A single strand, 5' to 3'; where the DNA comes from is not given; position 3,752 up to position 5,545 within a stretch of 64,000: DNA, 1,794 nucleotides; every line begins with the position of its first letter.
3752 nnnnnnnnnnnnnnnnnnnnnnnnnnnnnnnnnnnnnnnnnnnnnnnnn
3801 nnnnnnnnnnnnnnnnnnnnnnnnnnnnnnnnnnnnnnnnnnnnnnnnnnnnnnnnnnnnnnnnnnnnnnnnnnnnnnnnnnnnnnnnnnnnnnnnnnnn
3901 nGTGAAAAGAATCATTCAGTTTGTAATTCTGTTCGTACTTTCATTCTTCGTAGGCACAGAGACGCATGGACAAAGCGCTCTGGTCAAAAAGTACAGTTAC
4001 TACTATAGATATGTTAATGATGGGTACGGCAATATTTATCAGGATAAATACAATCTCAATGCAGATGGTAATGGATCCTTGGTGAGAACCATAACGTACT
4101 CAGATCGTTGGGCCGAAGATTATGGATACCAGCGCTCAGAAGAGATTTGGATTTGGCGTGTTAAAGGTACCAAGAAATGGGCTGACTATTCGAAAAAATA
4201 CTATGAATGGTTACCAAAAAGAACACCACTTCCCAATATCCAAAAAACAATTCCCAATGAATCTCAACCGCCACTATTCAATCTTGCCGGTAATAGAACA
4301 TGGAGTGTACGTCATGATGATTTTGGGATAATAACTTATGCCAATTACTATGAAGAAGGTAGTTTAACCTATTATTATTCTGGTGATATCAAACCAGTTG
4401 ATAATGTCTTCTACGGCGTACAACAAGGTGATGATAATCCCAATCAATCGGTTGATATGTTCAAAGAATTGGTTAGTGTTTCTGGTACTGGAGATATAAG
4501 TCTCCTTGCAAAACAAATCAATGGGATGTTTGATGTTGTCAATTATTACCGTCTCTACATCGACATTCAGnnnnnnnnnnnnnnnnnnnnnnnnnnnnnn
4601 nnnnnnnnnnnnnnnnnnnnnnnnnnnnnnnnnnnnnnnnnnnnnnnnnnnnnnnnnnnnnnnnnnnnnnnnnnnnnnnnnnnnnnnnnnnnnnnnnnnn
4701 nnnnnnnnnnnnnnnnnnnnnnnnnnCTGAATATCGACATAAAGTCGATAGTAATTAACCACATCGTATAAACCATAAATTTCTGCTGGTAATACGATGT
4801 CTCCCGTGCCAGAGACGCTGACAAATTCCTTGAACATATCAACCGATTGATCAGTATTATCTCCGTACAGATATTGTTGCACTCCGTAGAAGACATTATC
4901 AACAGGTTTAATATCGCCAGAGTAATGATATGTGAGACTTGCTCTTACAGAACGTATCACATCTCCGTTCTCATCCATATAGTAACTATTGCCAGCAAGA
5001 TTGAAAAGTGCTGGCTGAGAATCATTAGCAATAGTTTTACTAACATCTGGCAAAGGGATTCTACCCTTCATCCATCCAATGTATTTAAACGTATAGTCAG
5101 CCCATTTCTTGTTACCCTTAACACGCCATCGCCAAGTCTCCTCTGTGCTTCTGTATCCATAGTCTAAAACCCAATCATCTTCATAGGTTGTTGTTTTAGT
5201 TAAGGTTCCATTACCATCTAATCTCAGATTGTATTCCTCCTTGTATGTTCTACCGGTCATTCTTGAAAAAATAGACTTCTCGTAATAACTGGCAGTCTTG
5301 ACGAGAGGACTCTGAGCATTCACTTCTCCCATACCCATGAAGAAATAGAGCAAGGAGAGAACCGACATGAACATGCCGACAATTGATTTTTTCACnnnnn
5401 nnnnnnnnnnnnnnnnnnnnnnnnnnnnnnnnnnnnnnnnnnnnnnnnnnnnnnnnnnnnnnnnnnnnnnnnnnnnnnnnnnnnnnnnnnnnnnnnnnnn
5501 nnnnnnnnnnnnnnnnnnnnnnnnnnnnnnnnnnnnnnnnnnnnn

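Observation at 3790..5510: Tail-to-tail inverted duplication of a secreted Tyr-rich protein gene including its promoter and leader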

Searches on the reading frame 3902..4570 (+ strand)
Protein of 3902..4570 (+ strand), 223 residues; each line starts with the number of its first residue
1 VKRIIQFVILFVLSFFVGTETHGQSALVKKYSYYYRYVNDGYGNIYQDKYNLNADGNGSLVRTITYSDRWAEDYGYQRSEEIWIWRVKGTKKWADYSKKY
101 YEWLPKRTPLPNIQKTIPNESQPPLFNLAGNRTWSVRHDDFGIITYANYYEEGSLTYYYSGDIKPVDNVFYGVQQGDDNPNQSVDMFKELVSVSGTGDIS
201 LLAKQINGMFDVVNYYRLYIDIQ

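Call 7: search_protein_families(library=pfam, proteins=[window:3902-4570:+], max_evalue=0.1)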
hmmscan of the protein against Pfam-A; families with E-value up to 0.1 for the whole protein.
window:3902-4570:+ (223 aa): 1 family
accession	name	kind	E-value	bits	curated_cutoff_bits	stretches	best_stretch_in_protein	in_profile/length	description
PF01943.22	Polysacc_synt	-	0.096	12.5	28.2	0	2-27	15-40/274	Polysaccharide biosynthesis protein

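Call 10: find_homologous_proteins(query=window:3902-4570:+, max_evalue=0.001)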
Query window:3902-4570:+ (223 aa): 2 proteins with E <= 0.001 among 59 candidates.
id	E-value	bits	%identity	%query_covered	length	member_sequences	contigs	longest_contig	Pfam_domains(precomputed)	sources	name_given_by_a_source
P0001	6.9e-148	509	99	100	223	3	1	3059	-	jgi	jgi:hypothetical protein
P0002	1.6e-66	242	58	96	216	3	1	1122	-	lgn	-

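Call 12: find_encoding_contigs(protein=P0001, flank=10000)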
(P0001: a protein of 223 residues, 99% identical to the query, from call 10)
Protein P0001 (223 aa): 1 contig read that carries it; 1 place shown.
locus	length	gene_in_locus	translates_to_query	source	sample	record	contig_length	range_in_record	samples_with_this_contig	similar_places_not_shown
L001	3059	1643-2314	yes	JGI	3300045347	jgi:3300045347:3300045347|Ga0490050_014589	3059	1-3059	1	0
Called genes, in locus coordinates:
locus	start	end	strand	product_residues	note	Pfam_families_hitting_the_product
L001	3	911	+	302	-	?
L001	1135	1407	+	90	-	PF00216:Bac_DNA_binding, PF18291:HU-HIG (weak)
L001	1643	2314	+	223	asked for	-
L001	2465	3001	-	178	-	-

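Call 13: find_encoding_contigs(protein=P0002, flank=10000)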
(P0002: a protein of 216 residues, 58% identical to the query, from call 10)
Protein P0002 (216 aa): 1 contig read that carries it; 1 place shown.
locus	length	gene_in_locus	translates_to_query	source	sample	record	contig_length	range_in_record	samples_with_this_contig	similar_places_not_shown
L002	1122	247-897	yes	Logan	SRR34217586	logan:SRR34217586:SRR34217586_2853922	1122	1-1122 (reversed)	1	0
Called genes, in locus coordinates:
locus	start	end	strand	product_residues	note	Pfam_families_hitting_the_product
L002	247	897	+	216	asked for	-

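Call 28: predict_structure(alignment_id=A2)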
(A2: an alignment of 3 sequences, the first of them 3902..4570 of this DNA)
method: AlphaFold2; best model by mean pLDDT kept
length: 223 residues; sequences in the alignment: 3
mean_pLDDT: 36.0   pTM: 0.31
mean pLDDT of the five models: 36.0, 33.4, 33.1, 31.2, 30.7
residues with pLDDT >= 90: 0; 70-90: 0; 50-70: 18; < 50: 205
segments of 3 or more residues with pLDDT < 50: 13-45, 47-64, 69-76, 82-223
pLDDT, mean of each block of 10 residues (from residue 1): 52 43 30 35 45 42 50 48 44 44 40 30 26 29 29 27 29 31 31 31 30 28 26
secondary structure, 60 per line:
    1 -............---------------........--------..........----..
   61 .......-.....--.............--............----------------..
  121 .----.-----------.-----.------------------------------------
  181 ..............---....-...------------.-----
elements in order: H2-13 E29-36 E45-54 E59-67 H69-73 E76-88 E91-102 H181-190 E191-194 E198-201

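Call 29: search_protein_representatives(alignment_id=A2)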
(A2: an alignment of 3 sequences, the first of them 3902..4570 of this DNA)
Query: 3 sequences, 223 profile positions. Proteins with E-value up to 0.001 (for the whole library): 2; up to 1e-10: 1; up to 1e-30: 1. The best 2 are listed.
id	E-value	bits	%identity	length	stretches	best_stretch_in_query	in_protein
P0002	2.0e-114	397.3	-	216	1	8-223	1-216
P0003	4.1e-08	49.7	-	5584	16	142-207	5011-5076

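Call 32: find_related_loci(query=A2, collection=genome_contigs, flank=10000)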
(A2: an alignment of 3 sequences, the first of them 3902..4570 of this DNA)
Query A2 (223 aa) in genome_contigs; peptide patterns used: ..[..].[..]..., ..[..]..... (x = any residue, [..] = any of these).
123 stretches matched a pattern, but none encodes a relative of the query by tblastn (E <= 1e-3).

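Call 41: search_protein_families(library=ncbifam, proteins=[window:3902-4570:+], max_evalue=1)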
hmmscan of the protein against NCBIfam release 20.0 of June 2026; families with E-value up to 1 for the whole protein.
window:3902-4570:+ (223 aa): 0 families

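Call 42: search_protein_families(library=phrogs, proteins=[window:3902-4570:+], max_evalue=1)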
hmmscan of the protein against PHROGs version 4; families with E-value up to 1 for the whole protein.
window:3902-4570:+ (223 aa): 3 families
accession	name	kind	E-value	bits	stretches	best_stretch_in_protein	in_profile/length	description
phrog_27575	-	unknown function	0.14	13.6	1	29-59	4-34/83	-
phrog_38154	-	unknown function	0.16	12.5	1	117-164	41-87/159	-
phrog_21339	-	other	0.2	13.1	1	1-83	1-85/100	lipoprotein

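Call 43: search_solved_structures(query=A2, max_evalue=10)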
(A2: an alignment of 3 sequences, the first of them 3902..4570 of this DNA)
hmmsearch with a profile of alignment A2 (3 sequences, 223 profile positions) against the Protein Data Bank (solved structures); distinct sequences matched with E-value up to 10: 6.
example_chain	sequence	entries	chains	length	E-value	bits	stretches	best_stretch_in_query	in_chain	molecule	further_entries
1zyz_A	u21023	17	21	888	0.018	18.1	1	27-90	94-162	Ribonucleoside-diphosphate reductase large chain 1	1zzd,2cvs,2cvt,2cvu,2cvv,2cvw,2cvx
3s8a_A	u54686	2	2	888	0.018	18.1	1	27-90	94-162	Ribonucleoside-diphosphate reductase large chain 1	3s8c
3tb9_A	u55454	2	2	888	0.019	18.1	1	27-90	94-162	Ribonucleoside-diphosphate reductase large chain 1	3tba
8aba_I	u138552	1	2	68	0.4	13.7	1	50-102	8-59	Complex III subunit 9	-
8ab6_I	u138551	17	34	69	0.42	13.6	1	50-102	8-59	Complex III subunit 9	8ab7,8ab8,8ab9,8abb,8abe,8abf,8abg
6zqq_A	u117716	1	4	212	1.5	11.9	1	68-106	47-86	PMT3 isoform 1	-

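Call 56: find_related_loci(query=A2, collection=metagenome_contigs, flank=10000)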
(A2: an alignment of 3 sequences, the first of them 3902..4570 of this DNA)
Query A2 (223 aa) in metagenome_contigs; peptide patterns used: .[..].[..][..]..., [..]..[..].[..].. (x = any residue, [..] = any of these).
251 stretches matched a pattern, but none encodes a relative of the query by tblastn (E <= 1e-3).

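Call 57: find_related_loci(query=A2, collection=viral_contigs, flank=10000)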
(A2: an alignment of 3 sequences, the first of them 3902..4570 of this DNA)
Query A2 (223 aa) in viral_contigs; peptide patterns used: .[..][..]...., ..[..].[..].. (x = any residue, [..] = any of these).
68 stretches matched a pattern, but none encodes a relative of the query by tblastn (E <= 1e-3).

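Call 81: list_cluster_members(proteins=[P0001, P0002])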
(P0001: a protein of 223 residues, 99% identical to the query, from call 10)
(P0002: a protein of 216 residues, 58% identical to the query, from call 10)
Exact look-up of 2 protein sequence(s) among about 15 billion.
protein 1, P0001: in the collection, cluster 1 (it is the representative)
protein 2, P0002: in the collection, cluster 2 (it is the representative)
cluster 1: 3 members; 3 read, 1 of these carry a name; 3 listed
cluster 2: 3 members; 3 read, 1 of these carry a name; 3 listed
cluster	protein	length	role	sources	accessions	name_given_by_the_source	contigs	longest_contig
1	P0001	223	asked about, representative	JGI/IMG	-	hypothetical protein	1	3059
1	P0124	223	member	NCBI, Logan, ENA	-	-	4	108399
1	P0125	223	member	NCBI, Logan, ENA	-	-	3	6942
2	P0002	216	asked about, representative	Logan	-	-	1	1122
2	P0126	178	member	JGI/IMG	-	hypothetical protein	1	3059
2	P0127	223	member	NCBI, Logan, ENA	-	-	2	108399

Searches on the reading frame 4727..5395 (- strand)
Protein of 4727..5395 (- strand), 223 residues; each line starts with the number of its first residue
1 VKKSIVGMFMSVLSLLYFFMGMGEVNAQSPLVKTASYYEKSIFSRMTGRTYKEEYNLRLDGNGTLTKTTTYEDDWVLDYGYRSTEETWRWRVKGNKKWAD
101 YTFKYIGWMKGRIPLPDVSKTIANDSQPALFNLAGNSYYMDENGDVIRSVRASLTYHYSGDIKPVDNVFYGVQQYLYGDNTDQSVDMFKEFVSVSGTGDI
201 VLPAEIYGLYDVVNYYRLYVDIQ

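Call 7: search_protein_families(library=pfam, proteins=[window:4727-5395:-], max_evalue=0.1)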
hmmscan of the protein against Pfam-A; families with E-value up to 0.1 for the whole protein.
window:4727-5395:- (223 aa): 0 families

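Call 41: search_protein_families(library=ncbifam, proteins=[window:4727-5395:-], max_evalue=1)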
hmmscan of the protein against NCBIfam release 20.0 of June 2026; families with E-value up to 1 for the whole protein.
window:4727-5395:- (223 aa): 0 families

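Call 42: search_protein_families(library=phrogs, proteins=[window:4727-5395:-], max_evalue=1)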
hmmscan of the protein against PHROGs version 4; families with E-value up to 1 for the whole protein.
window:4727-5395:- (223 aa): 1 family
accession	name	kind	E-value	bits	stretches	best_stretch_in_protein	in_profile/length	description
phrog_2177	-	unknown function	0.0037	18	1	171-210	70-107/133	-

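Call 68: predict_structure(alignment_id=A5)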
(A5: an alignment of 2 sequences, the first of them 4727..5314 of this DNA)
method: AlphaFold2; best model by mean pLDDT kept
length: 196 residues; sequences in the alignment: 2
mean_pLDDT: 52.1   pTM: 0.53
mean pLDDT of the five models: 52.1, 47.8, 46.5, 37.8, 35.5
residues with pLDDT >= 90: 0; 70-90: 47; 50-70: 42; < 50: 107
segments of 3 or more residues with pLDDT < 50: 1-10, 98-114, 116-119, 121-196
pLDDT, mean of each block of 10 residues (from residue 1): 37 57 67 62 79 83 61 79 82 62 39 48 43 35 37 36 31 34 31 31
secondary structure, 60 per line:
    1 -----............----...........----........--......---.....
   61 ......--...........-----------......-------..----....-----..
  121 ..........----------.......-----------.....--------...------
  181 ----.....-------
elements in order: E6-17 E22-32 E37-44 H47-52 E56-66 E69-79 E91-96 E110-113 E119-130 E141-147 E159-163 E172-174 E185-189
